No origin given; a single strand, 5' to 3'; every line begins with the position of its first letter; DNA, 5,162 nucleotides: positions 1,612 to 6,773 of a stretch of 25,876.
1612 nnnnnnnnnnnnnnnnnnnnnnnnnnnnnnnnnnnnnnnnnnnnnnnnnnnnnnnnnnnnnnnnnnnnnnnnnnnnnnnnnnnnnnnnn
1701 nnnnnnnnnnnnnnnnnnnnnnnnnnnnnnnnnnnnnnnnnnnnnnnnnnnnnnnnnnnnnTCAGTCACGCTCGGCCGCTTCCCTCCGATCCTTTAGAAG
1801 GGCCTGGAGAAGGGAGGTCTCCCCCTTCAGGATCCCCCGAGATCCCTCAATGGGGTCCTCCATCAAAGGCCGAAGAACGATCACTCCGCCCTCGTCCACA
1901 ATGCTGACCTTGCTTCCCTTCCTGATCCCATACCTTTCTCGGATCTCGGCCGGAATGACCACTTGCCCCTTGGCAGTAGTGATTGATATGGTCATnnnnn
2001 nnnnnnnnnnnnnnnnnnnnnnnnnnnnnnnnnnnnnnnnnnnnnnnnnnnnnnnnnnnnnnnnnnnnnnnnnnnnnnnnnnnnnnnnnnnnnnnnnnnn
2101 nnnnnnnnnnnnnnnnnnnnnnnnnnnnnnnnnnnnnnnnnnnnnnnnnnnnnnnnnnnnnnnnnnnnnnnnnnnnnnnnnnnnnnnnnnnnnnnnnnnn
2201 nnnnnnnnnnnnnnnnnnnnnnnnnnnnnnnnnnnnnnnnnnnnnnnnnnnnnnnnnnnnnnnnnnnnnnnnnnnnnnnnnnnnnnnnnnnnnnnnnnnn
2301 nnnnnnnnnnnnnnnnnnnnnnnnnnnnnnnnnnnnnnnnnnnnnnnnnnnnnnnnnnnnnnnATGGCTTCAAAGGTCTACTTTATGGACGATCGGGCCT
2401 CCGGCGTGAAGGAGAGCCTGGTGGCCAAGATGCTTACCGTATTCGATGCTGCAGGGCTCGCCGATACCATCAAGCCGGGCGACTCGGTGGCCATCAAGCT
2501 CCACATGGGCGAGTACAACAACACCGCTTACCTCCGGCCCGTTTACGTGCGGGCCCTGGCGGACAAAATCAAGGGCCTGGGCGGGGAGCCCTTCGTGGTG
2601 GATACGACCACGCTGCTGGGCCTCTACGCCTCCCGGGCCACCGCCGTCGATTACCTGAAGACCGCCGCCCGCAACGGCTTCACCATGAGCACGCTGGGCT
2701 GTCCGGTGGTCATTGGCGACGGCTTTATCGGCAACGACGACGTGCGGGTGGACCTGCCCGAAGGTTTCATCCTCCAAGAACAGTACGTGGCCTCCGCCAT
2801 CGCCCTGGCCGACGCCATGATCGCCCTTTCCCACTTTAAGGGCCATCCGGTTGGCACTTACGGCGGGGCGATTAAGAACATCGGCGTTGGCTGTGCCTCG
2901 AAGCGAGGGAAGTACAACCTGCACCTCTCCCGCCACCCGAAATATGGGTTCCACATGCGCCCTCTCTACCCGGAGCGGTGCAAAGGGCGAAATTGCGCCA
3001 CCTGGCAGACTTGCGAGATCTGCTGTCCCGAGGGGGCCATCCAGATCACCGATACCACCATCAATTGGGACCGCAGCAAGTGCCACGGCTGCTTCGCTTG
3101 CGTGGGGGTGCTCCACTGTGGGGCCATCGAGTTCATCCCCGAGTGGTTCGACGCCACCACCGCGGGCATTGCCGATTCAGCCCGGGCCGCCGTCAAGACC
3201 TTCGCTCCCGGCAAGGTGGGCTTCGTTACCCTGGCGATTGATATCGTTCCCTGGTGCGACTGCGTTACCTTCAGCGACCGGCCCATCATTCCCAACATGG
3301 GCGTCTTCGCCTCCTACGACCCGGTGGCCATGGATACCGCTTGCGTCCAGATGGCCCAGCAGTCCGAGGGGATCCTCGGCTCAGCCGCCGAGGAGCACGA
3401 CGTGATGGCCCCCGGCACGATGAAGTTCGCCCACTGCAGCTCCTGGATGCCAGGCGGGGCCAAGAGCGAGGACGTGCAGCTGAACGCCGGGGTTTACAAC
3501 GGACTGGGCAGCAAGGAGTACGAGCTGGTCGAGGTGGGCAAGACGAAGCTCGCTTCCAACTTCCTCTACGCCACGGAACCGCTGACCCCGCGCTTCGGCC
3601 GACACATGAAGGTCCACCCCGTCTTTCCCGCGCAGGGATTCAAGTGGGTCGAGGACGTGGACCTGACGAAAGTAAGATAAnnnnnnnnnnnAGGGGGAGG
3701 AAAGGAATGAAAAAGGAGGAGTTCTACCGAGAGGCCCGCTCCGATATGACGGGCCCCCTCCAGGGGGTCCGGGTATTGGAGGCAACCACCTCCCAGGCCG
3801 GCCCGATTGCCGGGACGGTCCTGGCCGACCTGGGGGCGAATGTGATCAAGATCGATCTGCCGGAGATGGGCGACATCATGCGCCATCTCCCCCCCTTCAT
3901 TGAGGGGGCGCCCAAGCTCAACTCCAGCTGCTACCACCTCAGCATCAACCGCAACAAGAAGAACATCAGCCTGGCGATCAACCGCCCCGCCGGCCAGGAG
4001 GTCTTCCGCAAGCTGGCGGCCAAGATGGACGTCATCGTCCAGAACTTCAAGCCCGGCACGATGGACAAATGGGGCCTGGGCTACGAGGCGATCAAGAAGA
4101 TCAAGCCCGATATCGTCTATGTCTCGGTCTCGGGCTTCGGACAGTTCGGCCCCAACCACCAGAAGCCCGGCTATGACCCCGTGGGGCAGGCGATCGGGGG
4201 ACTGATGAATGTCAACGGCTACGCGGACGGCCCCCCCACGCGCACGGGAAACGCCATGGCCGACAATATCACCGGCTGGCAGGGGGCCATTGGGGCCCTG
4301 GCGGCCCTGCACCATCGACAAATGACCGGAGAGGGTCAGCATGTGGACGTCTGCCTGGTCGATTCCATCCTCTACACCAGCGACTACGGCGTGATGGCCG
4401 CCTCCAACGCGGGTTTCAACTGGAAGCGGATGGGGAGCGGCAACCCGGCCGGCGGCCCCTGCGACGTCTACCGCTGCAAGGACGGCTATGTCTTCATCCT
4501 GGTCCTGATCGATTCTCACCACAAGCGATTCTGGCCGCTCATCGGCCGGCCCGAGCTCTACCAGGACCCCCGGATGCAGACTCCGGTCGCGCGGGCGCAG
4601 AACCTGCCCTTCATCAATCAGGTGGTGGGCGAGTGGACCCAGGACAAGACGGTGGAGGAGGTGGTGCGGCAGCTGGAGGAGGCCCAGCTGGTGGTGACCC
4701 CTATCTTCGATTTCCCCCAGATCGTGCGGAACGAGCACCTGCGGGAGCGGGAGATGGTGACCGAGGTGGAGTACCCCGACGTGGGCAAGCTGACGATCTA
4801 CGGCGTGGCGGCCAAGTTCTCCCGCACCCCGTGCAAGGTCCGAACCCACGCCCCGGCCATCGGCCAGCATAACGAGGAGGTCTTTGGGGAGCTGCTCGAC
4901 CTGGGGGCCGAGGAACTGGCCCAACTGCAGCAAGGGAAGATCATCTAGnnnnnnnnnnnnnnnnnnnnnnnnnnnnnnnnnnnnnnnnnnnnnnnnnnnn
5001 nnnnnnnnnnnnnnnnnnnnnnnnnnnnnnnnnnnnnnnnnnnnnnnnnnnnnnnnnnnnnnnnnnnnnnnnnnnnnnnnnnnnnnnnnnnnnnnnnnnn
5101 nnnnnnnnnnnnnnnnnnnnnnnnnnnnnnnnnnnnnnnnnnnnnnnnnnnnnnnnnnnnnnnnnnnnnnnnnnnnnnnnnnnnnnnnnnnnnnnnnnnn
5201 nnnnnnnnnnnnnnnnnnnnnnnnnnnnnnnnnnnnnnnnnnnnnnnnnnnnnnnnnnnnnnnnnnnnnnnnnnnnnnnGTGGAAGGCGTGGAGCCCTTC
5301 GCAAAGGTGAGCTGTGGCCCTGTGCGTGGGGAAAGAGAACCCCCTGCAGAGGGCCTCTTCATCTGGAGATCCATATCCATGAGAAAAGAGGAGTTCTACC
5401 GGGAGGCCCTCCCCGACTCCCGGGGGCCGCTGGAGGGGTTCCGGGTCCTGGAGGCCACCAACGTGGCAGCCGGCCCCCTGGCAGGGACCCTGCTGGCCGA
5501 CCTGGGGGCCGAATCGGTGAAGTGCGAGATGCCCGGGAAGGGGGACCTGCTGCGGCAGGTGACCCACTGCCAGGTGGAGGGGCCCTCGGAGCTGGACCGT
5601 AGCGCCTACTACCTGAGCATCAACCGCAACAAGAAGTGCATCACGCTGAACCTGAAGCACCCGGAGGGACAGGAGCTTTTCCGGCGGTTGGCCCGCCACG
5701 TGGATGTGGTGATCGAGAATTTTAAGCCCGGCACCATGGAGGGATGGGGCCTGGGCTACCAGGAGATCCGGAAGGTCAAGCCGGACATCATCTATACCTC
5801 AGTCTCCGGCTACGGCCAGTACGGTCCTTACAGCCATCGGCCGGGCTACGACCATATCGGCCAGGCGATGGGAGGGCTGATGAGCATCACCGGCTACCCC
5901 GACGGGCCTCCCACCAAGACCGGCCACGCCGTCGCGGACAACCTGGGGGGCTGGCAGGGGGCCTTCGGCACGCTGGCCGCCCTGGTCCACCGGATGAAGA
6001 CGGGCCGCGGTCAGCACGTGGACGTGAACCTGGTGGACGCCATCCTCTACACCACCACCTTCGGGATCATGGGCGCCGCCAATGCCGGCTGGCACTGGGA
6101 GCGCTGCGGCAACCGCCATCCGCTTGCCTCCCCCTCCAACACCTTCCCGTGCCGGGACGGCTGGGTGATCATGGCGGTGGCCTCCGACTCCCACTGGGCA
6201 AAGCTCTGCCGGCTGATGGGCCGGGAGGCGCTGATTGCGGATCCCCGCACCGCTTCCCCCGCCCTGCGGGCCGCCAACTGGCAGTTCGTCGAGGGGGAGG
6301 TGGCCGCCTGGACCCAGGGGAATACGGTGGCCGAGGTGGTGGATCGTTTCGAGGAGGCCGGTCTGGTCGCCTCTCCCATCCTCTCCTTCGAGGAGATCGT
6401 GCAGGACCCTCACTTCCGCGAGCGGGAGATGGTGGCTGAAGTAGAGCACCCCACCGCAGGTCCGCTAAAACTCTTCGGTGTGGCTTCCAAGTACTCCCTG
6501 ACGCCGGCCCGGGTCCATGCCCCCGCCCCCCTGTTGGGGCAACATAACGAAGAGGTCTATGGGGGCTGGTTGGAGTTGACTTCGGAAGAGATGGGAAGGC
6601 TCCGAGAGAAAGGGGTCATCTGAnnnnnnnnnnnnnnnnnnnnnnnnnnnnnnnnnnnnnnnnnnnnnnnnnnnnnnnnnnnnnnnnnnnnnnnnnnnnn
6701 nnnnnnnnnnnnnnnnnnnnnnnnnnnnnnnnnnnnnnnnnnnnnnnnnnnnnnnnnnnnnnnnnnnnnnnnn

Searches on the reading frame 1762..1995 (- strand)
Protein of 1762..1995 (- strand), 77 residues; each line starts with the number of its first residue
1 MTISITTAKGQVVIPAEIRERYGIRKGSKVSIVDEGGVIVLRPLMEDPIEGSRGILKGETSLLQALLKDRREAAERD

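Call 5: search_protein_families(library=pfam, proteins=[window:1765-1995:-], max_evalue=1)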
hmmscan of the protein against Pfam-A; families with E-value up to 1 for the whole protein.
seq(77 aa): 3 families
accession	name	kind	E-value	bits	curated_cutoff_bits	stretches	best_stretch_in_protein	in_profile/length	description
PF04014.23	MazE_antitoxin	-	1.3e-12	47.9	24.7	1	7-45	5-44/48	Antidote-toxin recognition MazE, bacterial antitoxin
PF13144.11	ChapFlgA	-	0.042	14.4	23.8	1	3-41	45-83/122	Chaperone for flagella basal body P-ring formation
PF15937.10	PrlF_antitoxin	-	0.14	12.8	32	1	5-42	3-42/99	prlF antitoxin for toxin YhaV_toxin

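Call 6: search_protein_families(library=ncbifam, proteins=[window:1765-1995:-], max_evalue=1)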
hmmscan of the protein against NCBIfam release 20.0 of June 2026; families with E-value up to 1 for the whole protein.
seq(77 aa): 7 families
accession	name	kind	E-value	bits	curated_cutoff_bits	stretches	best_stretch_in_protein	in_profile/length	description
TIGR01439.1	lp_hng_hel_AbrB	domain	1.5e-12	47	28.3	1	7-44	5-43/44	transcriptional regulator, AbrB family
NF040962.1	near_HgcAB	equivalog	1.2e-06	28.3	70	1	8-33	12-37/70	HgcAB-associated protein HgcC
NF050106.1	TA_MazE_antitoxin_Deino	equivalog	0.00026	21.1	65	1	10-48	1-40/65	type II toxin-antitoxin system MazE family antitoxin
TIGR02851.1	spore_V_T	equivalog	0.0085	16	235.9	1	10-42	13-46/180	stage V sporulation protein T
NF006352.0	PRK08577.1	equivalog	0.012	15.7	140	1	8-33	11-36/136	hypothetical protein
NF007429.0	PRK09974.1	equivalog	0.033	14.1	125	1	4-42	15-55/114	type II toxin-antitoxin system PrlF family antitoxin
TIGR03170.1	flgA_cterm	equivalog_domain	0.039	13.9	54.65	1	3-40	59-96/137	flagellar basal body P-ring formation chaperone FlgA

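Call 16: find_encoding_contigs(protein=window:1762-1995:-, flank=8000, max_places=8)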
Protein window:1762-1995:- (77 aa): 1 contig read that carries it; 1 place shown.
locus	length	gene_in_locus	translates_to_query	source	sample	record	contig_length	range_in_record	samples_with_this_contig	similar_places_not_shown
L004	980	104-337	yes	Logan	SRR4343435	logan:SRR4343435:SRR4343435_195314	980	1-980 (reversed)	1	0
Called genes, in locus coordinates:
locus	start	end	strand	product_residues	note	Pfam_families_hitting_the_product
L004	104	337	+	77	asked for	PF04014:MazE_antitoxin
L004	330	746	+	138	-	PF01850:PIN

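Call 25: find_related_loci(query=window:1762-1995:-, collection=metagenome_contigs, flank=6000)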
Query window:1762-1995:- (77 aa) in metagenome_contigs; peptide patterns used: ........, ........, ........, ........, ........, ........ (x = any residue, [..] = any of these).
600 stretches matched a pattern (row limit reached: there are more); 7 encode a relative of the query (tblastn E <= 1e-3); 7 distinct loci.
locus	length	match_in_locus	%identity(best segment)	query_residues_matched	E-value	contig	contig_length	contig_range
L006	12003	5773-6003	55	1-77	7e-25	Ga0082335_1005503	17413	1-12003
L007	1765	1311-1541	55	1-77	3e-24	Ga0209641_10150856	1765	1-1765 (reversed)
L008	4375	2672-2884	48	6-76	1e-17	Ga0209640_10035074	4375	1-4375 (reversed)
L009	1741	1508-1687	57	6-65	2e-17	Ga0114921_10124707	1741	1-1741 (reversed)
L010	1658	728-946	47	1-70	6e-16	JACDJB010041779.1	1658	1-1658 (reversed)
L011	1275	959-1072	55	7-44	2e-9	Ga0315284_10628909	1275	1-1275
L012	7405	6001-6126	40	9-50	3e-6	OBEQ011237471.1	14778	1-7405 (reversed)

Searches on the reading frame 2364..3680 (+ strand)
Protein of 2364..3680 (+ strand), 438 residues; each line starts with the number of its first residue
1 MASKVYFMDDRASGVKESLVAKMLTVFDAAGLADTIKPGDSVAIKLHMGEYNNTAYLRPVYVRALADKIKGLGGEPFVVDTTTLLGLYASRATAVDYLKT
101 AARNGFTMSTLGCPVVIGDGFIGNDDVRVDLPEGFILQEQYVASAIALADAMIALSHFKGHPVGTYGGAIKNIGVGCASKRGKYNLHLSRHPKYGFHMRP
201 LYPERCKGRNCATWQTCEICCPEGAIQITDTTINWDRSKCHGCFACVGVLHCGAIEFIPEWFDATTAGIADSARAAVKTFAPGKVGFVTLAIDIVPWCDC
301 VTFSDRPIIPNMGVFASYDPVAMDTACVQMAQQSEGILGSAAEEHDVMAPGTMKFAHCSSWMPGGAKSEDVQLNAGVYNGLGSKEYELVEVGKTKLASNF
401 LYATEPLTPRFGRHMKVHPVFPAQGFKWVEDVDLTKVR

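Call 17: find_encoding_contigs(protein=window:2364-3680:+, flank=8000, max_places=8)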
Protein window:2364-3680:+ (438 aa): 4 contigs read that carry it; 1 place shown.
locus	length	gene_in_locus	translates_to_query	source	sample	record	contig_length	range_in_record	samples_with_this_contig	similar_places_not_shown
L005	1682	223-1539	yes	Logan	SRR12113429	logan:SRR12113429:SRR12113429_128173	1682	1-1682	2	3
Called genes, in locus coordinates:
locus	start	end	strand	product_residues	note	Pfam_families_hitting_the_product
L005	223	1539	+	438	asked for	PF04015:DUF362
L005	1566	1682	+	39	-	?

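Call 33: find_related_loci(query=window:2364-3680:+, collection=genome_contigs, flank=8000)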
Query window:2364-3680:+ (438 aa) in genome_contigs; peptide patterns used: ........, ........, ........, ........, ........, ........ (x = any residue, [..] = any of these).
124 stretches matched a pattern; 19 encode a relative of the query (tblastn E <= 1e-3); 19 distinct loci.
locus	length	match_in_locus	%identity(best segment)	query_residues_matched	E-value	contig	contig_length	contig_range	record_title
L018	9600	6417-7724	58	1-438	2e-172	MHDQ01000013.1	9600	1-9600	MAG: Nitrospinae bacterium RIFCSPLOWO2_12_FULL_45_22 rifcsplowo2_12_scaffold_11221, whole genome shotgun sequence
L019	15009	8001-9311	60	1-438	5e-171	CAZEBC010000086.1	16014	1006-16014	MAG TPA_asm: uncultured bacterium isolate binchicken_co107_64 genome assembly, contig: NODE_8721_length_16014_cov_10.944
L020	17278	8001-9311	60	1-438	4e-169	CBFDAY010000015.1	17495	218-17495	MAG TPA_asm: uncultured bacterium isolate SRR26215683_metabat2_66 genome assembly, contig: ERZ25073488.1007, whole genom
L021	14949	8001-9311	60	1-438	4e-168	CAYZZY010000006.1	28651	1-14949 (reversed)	MAG TPA_asm: uncultured bacterium isolate binchicken_co109_129 genome assembly, contig: NODE_158_length_28651_cov_7.4087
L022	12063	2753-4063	62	1-438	1e-167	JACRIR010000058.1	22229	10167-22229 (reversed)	MAG: Candidatus Poribacteria bacterium isolate NC_groundwater_1808_Pr3_B-0.1um_54_35 SR-2_scaffold_141_569994, whole gen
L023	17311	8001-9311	60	1-438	5e-167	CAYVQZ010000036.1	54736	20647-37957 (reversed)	MAG TPA_asm: uncultured bacterium isolate binchicken_co17_451 genome assembly, contig: NODE_1834_length_54736_cov_26.520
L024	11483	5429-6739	61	1-438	6e-165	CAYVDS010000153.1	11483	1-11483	MAG TPA_asm: uncultured bacterium isolate binchicken_co232_148 genome assembly, contig: NODE_11059_length_11483_cov_4.66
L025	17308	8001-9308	59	3-438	1e-164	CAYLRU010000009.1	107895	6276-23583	MAG TPA_asm: uncultured Desulfobacteraceae bacterium isolate SRP338002_co1_209 genome assembly, contig: NODE_183_length_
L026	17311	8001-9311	60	1-438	2e-164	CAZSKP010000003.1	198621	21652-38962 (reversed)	MAG TPA_asm: uncultured bacterium isolate binchicken_co294_12 genome assembly, contig: NODE_100_length_198621_cov_7.5668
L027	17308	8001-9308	59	3-438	4e-164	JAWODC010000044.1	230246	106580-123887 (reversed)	MAG: Desulfobacterales bacterium isolate BLK5-2.bin.101 k191_1286646, whole genome shotgun sequence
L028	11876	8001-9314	58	1-438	5e-163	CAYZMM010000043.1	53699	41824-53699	MAG TPA_asm: uncultured Thermodesulfobacteriota bacterium isolate SRP141376_co2_50 genome assembly, contig: NODE_1508_le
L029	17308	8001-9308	60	3-438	6e-163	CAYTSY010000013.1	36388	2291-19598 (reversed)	MAG TPA_asm: uncultured Desulfobacteraceae bacterium isolate binchicken_co232_234 genome assembly, contig: NODE_1892_len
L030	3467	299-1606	59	3-438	4e-170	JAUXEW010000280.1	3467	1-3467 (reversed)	MAG: Desulfobacteraceae bacterium isolate CSMAG_2887 CSMAG_2887_k117_4506794_length_3467_cov_19.8451, whole genome shotg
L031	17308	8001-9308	57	3-438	3e-160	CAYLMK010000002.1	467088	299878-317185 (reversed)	MAG TPA_asm: uncultured Thermodesulfobacteriota bacterium isolate binchicken_co274_253 genome assembly, contig: NODE_11_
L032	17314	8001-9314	56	1-438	1e-156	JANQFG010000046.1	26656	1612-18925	MAG: bacterium isolate PL23a_bin.76 k99_1088623, whole genome shotgun sequence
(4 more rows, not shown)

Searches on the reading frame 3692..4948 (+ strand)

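Call 24: search_protein_families(library=pfam, proteins=[window:3692-4948:+], max_evalue=0.00001)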
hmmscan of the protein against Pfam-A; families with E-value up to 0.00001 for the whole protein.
window:3692-4948:+ (418 aa): 1 family
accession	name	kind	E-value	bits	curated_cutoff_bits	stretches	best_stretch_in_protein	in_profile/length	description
PF02515.22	CoA_transf_3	-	2.5e-115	385.9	23.3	1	23-394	1-366/366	CoA-transferase family III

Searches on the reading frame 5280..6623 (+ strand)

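Call 24: search_protein_families(library=pfam, proteins=[window:5280-6623:+], max_evalue=0.00001)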
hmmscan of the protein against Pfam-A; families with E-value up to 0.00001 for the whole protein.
window:5280-6623:+ (447 aa): 1 family
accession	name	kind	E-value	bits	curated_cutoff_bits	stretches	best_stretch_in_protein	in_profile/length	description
PF02515.22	CoA_transf_3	-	9e-129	430.2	23.3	1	51-423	1-366/366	CoA-transferase family III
